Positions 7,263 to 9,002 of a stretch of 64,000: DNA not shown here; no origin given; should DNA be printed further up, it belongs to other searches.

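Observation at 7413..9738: Two translationally coupled ATP-grasp ligases downstream of comF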

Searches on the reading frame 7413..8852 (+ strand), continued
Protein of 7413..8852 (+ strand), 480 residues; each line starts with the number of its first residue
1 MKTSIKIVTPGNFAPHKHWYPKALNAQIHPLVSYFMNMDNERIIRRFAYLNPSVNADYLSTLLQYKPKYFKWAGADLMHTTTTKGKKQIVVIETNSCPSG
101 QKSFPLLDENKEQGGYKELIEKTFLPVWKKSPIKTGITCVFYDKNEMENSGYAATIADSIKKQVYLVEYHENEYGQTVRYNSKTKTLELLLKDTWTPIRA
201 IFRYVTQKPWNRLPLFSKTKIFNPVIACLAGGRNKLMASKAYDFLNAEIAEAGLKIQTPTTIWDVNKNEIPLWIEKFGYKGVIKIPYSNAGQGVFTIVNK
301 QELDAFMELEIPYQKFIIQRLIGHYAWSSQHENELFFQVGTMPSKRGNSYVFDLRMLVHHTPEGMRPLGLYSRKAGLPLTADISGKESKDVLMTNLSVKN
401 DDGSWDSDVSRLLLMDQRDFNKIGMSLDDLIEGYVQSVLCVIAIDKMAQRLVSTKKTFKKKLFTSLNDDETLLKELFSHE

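Call 78: get_annotated_region(hit=H1, flank=9000)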
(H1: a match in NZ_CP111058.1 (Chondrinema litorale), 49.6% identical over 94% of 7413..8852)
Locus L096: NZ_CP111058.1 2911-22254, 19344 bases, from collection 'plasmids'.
description: Chondrinema litorale strain WSW3-B12 plasmid unnamed16, complete sequence
organism: Chondrinema litorale (NCBI taxid 2994555)
taxonomy: Bacteria; Bacteroidota; Cytophagia; Cytophagales; Flammeovirgaceae; Chondrinema; Chondrinema litorale
host: -; source: Seaweed,red alga; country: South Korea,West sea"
typing (MOB-suite, as given by PLSDB): non-mobilizable
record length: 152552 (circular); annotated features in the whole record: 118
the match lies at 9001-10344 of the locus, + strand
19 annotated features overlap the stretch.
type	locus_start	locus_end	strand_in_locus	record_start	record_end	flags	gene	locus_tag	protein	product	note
CDS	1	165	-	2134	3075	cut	-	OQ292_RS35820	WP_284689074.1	YHYH protein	-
CDS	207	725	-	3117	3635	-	-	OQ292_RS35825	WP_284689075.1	hypothetical protein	-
CDS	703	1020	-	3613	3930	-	-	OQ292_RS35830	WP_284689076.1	hypothetical protein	-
CDS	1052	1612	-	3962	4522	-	-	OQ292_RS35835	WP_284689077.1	RNA polymerase sigma factor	GO:0006352 - DNA-templated transcription initiation [Evidence IEA]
CDS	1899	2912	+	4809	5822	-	-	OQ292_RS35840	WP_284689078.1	DUF711 family protein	-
CDS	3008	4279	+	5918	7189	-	-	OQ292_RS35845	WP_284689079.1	alginate export family protein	-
CDS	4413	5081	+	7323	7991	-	-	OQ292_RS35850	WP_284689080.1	DM13 domain-containing protein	-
CDS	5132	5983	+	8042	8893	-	-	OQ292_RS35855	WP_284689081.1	hypothetical protein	-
CDS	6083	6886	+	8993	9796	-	-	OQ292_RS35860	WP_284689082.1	DUF6503 family protein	-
CDS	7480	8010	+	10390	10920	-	-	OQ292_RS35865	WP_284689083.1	GNAT family N-acetyltransferase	-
CDS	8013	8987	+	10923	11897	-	-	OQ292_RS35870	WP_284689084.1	succinylglutamate desuccinylase/aspartoacylase family protein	-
CDS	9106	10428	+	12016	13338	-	-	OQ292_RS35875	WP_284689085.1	hypothetical protein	-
CDS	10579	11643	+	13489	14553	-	-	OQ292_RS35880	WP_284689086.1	hypothetical protein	-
CDS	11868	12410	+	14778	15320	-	-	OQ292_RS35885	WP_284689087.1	sigma-70 family RNA polymerase sigma factor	GO:0006352 - DNA-templated transcription initiation [Evidence IEA]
CDS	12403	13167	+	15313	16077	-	-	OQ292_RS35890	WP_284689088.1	anti-sigma factor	-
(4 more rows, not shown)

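Call 89: find_related_loci(query=A4, collection=metagenome_contigs, flank=7000)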
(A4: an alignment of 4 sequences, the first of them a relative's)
Query A4 (501 aa) in metagenome_contigs; peptide patterns used: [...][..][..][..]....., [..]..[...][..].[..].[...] (x = any residue, [..] = any of these).
324 stretches matched a pattern; 235 encode a relative of the query (tblastn E <= 1e-3); the best 80 are kept; 80 distinct loci.
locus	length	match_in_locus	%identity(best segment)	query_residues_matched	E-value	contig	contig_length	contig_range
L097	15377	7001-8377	39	23-482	5e-105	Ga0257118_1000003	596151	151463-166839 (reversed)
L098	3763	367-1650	39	54-482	1e-100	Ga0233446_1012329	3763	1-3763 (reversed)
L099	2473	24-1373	36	35-481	8e-77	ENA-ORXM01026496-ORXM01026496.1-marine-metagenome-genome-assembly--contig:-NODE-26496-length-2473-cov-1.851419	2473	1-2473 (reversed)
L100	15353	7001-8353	39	34-482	1e-73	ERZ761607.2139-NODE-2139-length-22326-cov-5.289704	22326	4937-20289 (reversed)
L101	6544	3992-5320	38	34-471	8e-74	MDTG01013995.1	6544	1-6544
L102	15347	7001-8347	35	35-482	3e-73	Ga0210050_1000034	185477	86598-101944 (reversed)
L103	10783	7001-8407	31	10-483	6e-73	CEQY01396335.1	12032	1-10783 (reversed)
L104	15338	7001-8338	34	39-485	8e-73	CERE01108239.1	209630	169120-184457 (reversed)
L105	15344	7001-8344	36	34-481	5e-72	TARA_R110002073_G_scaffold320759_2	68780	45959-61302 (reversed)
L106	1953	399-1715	36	35-471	2e-74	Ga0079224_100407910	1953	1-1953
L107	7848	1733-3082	35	35-483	1e-71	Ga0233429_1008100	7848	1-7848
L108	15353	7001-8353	34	35-482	2e-71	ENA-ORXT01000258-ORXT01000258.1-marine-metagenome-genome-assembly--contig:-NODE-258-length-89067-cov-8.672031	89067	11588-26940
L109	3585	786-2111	36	35-471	3e-71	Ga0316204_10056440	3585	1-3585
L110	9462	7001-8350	34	35-482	2e-70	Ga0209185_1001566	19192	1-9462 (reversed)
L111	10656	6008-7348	35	30-482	2e-70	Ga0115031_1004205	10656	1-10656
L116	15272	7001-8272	35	68-493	5e-70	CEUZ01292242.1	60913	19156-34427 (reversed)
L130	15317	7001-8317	34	35-471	6e-69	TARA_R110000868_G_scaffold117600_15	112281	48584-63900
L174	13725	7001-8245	35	68-483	3e-65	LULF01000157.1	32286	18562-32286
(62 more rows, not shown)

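Call 92: search_protein_families(library=ncbifam, proteins=[L174:5941-6810:+, L130:8861-9643:-, L116:9273-10004:+, L047:2942-4471:-], max_evalue=0.00001)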
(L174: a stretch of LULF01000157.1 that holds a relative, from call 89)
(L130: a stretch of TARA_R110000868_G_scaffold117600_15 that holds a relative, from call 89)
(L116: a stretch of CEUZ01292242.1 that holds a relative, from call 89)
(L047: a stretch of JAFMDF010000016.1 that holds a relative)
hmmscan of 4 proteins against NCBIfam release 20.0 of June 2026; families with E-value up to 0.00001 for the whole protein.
L174:5941-6810:+ (289 aa): 50 families (the best 25 are shown)
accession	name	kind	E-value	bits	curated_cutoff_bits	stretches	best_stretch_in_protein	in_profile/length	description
NF008284.0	PRK11062.1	equivalog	3.6e-38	131.4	219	1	1-266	1-266/299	transcriptional activator NhaR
NF047520.1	trans_act_CidR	equivalog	3.2e-27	95.5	415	1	5-258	2-256/292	cidABC operon transcriptional activator CidR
NF040786.1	LysR_Sec_metab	equivalog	7.1e-26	90.9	250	1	4-258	1-262/298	selenium metabolism-associated LysR family transcriptional regulator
NF053705.1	TransRegGltCGpos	equivalog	8.7e-26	90.8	350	1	7-257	4-257/300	glutamate biosynthesis transcriptional regulator GltC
TIGR03339.1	phn_lysR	subfamily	7.1e-23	81.3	341.1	1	10-176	3-166/279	aminoethylphosphonate catabolism associated LysR family transcriptional regulator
NF008416.0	PRK11242.1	equivalog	1.8e-22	80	277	1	7-248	4-248/300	transcriptional regulator CynR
NF047354.1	trans_reg_GltC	equivalog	1.2e-20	74.2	300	1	6-159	3-156/290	glutamate biosynthesis transcriptional regulator GltC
TIGR02424.1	TF_pcaQ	equivalog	2e-20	72.9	303.8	1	3-147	2-147/300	pca operon transcription factor PcaQ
NF045775.1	acetoin_reg_AlsR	exception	8.2e-20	71.4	430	1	6-256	3-255/290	acetoin biosynthesis transcriptional regulator AlsR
NF040710.1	benzoate_CatM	exception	4.9e-19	68.7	580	1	5-248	2-250/293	cis,cis-muconate-binding transcription regulator CatM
NF008722.0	PRK11716.1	equivalog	5.4e-19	68.3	246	1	5-273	2-273/293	HTH-type transcriptional activator IlvY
NF007439.0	PRK09986.1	equivalog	1.7e-18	67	290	1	3-173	6-177/296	LysR family transcriptional regulator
NF007385.0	PRK09906.1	equivalog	3.4e-17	62.5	356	1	6-247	3-247/296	DNA-binding transcriptional regulator HcaR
TIGR03418.1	chol_sulf_TF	equivalog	3.7e-17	62.3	324.8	1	6-149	3-144/291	choline sulfate utilization transcriptional regulator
NF058504.1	TransRegCcpCBac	equivalog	5.8e-17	62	400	1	8-248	5-241/287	transcriptional regulator CcpC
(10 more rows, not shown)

L130:8861-9643:- (260 aa): 2 families
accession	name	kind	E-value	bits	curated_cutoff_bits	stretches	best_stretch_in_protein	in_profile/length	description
NF033484.1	Stp1_PP2C_phos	equivalog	1.3e-24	87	230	1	37-214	9-190/232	Stp1/IreP family PP2C-type Ser/Thr phosphatase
NF011149.0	PRK14559.1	equivalog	1e-06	27.8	374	0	55-137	413-505/642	serine/threonine phosphatase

L116:9273-10004:+ (243 aa): 3 families
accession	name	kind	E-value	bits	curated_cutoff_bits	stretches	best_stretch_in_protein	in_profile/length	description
NF047741.1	antiphage_MADS6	equivalog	5e-20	71.5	460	2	11-142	486-609/612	methylation-associated defense system protein kinase MAD6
NF058632.1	SerThrKinPrkT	equivalog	4.5e-10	39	280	1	15-159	16-152/322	serine/threonine protein kinase PrkT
NF033483.0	PknB_PASTA_kin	equivalog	4e-08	32.7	450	1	15-161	2-144/563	Stk1 family PASTA domain-containing Ser/Thr kinase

L047:2942-4471:- (509 aa): 7 families
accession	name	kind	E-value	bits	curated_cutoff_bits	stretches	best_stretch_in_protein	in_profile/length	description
NF043013.1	DeGluthAmidYersProt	equivalog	3.9e-18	65.6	500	1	271-432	39-215/278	deaminated glutathione amidase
NF040852.1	nitrile_Arch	equivalog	1.4e-15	57.2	500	1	227-502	5-260/262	nitrilase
NF033621.1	de_GSH_amidase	exception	2.9e-13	49.8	355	1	287-432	61-205/260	deaminated glutathione amidase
TIGR03381.1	agmatine_aguB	equivalog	3.6e-13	49.5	410.25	1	230-503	6-277/279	N-carbamoylputrescine amidase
NF007757.0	PRK10438.1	equivalog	5.9e-10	38.8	249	1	300-432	69-196/256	amidohydrolase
TIGR00546.1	lnt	equivalog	6.7e-10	38.7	132.9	0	356-397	305-347/395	apolipoprotein N-acyltransferase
TIGR04048.1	nitrile_sll0784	equivalog_domain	1.1e-06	27.9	502.6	1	265-424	54-211/301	Nit6803 family nitrilase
